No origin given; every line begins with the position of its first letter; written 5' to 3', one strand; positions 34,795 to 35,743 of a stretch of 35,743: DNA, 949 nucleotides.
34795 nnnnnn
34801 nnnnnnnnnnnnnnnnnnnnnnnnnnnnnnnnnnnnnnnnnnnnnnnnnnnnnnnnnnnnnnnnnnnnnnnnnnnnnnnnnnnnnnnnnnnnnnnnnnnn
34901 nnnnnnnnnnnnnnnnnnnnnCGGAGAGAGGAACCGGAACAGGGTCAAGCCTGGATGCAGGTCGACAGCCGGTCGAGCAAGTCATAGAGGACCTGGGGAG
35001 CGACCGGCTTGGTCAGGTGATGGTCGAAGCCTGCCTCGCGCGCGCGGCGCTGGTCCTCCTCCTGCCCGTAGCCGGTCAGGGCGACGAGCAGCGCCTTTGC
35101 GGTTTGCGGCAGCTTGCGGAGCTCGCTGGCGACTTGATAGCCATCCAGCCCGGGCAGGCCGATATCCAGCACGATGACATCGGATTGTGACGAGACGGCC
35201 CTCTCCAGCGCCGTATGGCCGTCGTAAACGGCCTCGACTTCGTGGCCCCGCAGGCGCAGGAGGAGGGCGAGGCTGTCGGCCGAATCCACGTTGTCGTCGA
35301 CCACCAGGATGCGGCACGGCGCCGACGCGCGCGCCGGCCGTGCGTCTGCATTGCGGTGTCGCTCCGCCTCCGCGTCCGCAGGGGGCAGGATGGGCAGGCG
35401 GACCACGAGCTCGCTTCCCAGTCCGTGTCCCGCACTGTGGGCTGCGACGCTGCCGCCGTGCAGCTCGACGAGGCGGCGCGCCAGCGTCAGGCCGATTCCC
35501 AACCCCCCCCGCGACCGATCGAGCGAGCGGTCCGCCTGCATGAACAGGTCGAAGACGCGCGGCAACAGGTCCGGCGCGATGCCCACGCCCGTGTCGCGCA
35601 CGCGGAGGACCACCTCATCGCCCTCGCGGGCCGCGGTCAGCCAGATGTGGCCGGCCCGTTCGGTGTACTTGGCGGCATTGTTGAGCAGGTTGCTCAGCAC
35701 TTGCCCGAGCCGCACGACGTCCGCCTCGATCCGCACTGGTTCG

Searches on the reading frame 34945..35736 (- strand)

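Call 6: search_protein_families(library=pfam, proteins=[window:34945-35736:-], max_evalue=0.001)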
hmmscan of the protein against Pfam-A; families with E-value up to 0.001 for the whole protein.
window:34945-35736:- (263 aa): 3 families
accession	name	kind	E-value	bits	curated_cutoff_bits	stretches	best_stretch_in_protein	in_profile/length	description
PF02518.31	HATPase_c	-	9e-27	94.2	26.4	1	6-116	2-109/111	Histidine kinase-, DNA gyrase B-, and HSP90-like ATPase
PF00072.30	Response_reg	-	1.2e-21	77.4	30.2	1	143-253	1-109/111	Response regulator receiver domain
PF13581.12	HATPase_c_2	-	0.00024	21.5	27.4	1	14-91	36-110/127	Histidine kinase-like ATPase domain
